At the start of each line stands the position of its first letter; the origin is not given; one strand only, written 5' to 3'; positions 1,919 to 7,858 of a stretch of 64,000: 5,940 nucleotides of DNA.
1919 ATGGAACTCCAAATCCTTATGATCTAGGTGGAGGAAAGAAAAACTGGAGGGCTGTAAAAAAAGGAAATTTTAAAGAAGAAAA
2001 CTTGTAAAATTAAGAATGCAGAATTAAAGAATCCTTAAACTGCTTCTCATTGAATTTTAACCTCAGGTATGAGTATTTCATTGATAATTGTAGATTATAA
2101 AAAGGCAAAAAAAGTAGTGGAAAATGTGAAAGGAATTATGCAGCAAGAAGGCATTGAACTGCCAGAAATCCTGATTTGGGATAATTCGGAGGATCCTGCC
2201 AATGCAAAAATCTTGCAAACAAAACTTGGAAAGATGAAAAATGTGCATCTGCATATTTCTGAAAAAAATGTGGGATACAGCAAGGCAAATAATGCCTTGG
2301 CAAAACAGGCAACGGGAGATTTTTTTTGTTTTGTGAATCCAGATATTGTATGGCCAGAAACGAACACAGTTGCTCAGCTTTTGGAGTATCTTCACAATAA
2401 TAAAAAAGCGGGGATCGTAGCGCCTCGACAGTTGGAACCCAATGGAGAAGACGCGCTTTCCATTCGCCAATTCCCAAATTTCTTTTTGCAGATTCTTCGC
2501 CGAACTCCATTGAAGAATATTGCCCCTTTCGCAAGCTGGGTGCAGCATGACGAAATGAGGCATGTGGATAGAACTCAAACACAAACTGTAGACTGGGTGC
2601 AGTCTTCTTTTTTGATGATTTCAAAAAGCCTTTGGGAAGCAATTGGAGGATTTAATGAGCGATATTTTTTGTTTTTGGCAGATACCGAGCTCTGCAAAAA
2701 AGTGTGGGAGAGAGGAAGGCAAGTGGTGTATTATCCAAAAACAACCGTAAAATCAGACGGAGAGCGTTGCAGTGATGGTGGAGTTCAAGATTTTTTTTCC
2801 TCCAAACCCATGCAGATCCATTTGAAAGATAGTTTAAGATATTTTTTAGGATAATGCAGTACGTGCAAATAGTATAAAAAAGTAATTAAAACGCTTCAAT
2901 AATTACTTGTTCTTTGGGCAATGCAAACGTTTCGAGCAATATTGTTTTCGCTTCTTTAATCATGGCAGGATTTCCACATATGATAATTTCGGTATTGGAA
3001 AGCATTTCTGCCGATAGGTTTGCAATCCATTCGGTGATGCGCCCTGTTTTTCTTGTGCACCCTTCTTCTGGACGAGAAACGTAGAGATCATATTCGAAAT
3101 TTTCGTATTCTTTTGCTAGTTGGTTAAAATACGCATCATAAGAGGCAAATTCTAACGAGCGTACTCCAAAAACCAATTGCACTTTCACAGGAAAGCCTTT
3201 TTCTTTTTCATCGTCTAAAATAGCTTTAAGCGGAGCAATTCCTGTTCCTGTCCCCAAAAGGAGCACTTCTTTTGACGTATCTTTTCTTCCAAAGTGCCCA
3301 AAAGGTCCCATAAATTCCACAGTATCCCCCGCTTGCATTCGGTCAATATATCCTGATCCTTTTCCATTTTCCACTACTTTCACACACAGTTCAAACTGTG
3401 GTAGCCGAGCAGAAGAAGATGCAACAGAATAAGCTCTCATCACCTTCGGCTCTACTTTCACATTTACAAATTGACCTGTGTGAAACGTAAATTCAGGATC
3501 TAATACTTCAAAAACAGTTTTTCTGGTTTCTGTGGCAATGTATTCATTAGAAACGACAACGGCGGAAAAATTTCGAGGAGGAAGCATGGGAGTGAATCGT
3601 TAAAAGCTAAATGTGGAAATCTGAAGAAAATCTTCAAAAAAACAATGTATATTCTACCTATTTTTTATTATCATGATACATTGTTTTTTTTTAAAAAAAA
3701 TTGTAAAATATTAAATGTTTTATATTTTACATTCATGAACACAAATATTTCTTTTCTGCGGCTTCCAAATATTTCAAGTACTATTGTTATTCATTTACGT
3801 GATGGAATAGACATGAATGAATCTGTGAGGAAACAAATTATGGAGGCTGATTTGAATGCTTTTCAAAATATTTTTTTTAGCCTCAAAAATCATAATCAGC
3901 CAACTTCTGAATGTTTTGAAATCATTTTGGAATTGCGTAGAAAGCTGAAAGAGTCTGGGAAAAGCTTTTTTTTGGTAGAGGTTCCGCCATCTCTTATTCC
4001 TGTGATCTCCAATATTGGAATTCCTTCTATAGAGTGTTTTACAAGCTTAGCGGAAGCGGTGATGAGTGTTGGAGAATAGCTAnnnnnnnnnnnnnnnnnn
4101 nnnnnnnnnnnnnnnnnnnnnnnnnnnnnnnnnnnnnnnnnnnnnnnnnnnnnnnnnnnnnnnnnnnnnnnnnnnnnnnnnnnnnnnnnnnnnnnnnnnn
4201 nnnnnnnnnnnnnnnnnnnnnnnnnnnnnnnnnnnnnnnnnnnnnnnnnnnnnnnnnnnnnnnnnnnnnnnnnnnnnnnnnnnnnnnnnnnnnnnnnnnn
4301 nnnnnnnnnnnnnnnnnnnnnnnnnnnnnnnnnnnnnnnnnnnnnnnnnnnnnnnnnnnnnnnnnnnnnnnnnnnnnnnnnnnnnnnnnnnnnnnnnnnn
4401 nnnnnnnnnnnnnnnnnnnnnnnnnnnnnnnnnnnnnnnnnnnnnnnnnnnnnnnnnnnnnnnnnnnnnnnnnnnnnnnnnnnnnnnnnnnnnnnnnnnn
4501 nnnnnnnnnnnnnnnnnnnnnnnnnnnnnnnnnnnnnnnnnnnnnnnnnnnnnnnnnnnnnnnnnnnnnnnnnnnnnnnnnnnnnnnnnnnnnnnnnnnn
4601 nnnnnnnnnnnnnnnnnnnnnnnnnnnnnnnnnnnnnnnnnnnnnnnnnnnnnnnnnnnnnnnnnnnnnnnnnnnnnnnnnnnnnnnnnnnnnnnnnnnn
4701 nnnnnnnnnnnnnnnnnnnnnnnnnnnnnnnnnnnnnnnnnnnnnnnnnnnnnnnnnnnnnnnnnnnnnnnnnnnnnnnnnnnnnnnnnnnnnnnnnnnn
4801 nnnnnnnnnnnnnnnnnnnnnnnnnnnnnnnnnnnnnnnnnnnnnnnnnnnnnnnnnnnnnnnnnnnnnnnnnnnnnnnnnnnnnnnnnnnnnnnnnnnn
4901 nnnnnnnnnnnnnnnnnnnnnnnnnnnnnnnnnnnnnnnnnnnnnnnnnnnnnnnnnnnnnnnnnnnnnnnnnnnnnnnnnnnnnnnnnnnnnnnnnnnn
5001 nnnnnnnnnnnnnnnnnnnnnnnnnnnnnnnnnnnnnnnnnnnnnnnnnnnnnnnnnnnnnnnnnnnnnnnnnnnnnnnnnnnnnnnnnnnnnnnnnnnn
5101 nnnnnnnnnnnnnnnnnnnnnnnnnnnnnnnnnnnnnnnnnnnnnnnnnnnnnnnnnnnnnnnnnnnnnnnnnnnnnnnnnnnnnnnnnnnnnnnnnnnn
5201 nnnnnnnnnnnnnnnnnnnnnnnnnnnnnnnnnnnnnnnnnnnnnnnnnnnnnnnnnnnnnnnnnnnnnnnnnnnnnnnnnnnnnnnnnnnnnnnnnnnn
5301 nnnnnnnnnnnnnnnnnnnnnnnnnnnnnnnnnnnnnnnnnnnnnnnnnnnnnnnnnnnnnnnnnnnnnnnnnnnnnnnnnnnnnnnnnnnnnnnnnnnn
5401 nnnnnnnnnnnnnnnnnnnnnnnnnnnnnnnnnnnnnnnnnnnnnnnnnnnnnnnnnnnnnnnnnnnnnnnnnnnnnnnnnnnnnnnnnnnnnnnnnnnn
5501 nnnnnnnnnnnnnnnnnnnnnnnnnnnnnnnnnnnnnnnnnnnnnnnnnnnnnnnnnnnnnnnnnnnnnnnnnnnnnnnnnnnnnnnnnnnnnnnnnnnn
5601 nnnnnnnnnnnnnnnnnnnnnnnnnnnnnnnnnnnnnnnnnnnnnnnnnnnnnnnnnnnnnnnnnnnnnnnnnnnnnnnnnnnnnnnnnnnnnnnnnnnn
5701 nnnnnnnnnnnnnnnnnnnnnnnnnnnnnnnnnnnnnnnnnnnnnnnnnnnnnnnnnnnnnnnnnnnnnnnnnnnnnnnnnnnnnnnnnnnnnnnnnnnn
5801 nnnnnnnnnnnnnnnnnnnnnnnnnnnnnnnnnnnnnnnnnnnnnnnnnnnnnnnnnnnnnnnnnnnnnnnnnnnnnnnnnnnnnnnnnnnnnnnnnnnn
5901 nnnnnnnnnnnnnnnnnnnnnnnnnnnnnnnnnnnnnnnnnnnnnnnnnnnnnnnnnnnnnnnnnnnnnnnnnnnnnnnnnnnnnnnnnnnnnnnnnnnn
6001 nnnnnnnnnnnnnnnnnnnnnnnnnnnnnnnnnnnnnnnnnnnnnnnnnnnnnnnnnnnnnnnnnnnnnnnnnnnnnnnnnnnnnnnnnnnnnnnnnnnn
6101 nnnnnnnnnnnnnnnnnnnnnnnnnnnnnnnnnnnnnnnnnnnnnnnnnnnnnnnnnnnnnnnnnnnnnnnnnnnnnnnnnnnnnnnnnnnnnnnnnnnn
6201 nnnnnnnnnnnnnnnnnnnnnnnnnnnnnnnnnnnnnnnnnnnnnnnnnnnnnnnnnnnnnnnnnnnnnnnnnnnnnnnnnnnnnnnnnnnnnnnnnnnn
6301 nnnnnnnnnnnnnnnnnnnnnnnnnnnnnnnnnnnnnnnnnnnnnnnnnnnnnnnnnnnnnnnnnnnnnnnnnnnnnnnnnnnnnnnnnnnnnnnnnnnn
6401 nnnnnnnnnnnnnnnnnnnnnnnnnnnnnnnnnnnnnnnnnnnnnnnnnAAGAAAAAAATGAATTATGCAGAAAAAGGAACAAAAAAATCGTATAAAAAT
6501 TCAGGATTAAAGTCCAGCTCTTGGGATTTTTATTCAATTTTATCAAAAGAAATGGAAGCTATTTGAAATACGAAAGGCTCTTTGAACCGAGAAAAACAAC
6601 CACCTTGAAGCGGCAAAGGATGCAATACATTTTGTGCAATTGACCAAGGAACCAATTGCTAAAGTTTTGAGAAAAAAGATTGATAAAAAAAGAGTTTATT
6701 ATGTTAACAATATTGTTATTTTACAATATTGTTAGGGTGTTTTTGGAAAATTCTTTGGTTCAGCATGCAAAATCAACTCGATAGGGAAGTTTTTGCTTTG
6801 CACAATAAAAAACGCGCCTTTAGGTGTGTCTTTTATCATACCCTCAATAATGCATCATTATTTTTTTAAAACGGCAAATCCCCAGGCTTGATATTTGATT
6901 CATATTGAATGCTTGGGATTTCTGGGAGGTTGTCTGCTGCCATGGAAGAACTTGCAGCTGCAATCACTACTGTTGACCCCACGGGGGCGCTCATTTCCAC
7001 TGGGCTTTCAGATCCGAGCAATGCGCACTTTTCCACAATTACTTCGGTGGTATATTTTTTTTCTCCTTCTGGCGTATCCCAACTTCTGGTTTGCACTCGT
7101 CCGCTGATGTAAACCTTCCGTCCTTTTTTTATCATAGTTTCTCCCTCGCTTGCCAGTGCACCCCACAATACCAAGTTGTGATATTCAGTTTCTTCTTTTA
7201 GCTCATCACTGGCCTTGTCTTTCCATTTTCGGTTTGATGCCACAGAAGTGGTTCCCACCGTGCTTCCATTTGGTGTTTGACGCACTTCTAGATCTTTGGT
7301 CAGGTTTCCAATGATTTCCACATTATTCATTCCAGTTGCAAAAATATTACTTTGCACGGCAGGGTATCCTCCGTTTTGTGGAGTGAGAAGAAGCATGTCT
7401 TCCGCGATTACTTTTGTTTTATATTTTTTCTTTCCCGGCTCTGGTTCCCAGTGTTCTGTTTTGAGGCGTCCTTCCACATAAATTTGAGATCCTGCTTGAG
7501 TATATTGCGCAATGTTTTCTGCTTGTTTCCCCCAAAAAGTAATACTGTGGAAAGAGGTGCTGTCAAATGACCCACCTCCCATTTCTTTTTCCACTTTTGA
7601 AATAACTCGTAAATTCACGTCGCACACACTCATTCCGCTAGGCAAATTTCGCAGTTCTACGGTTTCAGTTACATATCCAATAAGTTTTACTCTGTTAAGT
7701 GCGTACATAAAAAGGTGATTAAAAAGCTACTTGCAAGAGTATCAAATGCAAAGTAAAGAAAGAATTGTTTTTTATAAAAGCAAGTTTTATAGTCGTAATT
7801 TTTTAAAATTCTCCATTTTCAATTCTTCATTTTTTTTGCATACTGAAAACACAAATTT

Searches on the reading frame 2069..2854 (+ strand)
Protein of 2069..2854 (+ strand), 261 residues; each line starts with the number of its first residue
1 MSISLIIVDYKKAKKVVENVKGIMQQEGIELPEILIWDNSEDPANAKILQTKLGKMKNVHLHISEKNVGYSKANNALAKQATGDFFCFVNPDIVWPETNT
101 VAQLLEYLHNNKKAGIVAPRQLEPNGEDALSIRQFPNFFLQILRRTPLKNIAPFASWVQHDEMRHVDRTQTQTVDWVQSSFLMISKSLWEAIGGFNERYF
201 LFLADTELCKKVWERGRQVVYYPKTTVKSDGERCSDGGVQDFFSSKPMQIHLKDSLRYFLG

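Call 34: search_protein_families(library=pfam, proteins=[window:2069-2854:+], max_evalue=0.001)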
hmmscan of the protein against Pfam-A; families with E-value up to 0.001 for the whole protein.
window:2069-2854:+ (261 aa): 2 families
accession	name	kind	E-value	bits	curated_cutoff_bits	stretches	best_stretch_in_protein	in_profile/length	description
PF00535.33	Glycos_transf_2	-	4.1e-13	50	23.3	1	4-136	1-136/168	Glycosyl transferase family 2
PF13641.12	Glyco_tranf_2_3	-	6.6e-10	39.8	27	1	3-229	3-211/230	Glycosyltransferase like family 2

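Call 69: find_encoding_contigs(protein=window:2069-2854:+, flank=10000, max_places=4)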
Protein window:2069-2854:+ (261 aa): 2 contigs read that carry it; 1 place shown.
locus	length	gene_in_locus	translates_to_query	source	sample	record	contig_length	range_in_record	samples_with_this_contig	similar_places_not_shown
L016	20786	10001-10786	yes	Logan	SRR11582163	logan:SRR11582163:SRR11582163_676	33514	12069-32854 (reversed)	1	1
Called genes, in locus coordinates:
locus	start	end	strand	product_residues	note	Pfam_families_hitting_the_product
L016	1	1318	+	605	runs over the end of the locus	PF00291:PALP, PF08502:LeuA_dimer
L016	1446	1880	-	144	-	-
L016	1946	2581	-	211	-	PF01255:Prenyltransf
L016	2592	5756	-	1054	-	PF17757:UvrB_inter, PF02559:CarD_TRCF_RID, PF00270:DEAD, PF04851:ResIII, PF00271:Helicase_C, PF03461:TRCF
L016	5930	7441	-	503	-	PF13727:CoA_binding_3, PF02397:Bac_transf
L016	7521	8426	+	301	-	-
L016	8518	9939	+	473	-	PF00071:Ras (faint), PF00350:Dynamin_N (faint), PF01926:MMR_HSR1, PF02421:FeoB_N, PF00009:GTP_EFTU (weak), PF01926:MMR_HSR1, PF02421:FeoB_N, PF14714:KH_dom-like, +4 more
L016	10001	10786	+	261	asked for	PF00535:Glycos_transf_2, PF13641:Glyco_tranf_2_3 (weak)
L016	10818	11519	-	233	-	PF00970:FAD_binding_6, PF00175:NAD_binding_1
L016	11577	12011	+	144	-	-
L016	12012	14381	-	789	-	PF01751:Toprim, PF01131:Topoisom_bac, PF13368:Toprim_C_rpt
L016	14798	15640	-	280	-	PF00436:SSB, PF01336:tRNA_anti-codon (faint), PF00436:SSB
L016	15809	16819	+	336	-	PF02912:Phe_tRNA-synt_N, PF01409:tRNA-synt_2d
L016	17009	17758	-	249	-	PF14805:THDPS_N_2 (weak), PF00132:Hexapep (faint), PF14602:Hexapep_2 (weak)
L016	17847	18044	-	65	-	-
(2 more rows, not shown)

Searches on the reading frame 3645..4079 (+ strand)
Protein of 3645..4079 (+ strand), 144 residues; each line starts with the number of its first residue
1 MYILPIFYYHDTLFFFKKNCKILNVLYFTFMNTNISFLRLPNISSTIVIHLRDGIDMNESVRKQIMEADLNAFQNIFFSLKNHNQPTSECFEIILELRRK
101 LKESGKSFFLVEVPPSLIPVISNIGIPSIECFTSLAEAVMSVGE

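Call 50: search_protein_families(library=pfam, proteins=[window:3645-4079:+], max_evalue=1)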
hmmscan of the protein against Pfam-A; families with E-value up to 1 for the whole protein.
window:3645-4079:+ (144 aa): 1 family
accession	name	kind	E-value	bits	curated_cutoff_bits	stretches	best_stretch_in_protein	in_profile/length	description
PF01740.26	STAS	-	0.15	12.3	22.6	1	74-138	41-106/106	STAS domain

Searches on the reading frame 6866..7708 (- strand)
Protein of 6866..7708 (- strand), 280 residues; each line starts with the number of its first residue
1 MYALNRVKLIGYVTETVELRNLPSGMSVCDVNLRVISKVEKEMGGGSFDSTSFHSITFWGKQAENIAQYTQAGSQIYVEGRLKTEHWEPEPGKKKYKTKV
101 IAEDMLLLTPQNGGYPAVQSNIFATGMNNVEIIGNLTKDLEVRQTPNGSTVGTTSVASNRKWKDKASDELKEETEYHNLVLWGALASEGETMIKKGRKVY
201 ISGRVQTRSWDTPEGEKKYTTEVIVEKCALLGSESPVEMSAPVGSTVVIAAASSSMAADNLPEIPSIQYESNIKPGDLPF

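Call 8: search_protein_families(library=pfam, proteins=[window:6866-7708:-], max_evalue=0.001)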
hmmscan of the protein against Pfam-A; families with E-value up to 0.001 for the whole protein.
window:6866-7708:- (280 aa): 3 families
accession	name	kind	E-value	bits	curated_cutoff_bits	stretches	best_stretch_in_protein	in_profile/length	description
PF00436.31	SSB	-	4.1e-60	200.7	26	2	127-229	1-102/104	Single-strand binding protein family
PF01336.31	tRNA_anti-codon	-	4.9e-06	26.8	27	0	49-103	24-70/75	OB-fold nucleic acid binding domain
PF22657.2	SSB_1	-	9.6e-05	22.9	27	0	5-84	1-77/91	Another single-strand binding protein family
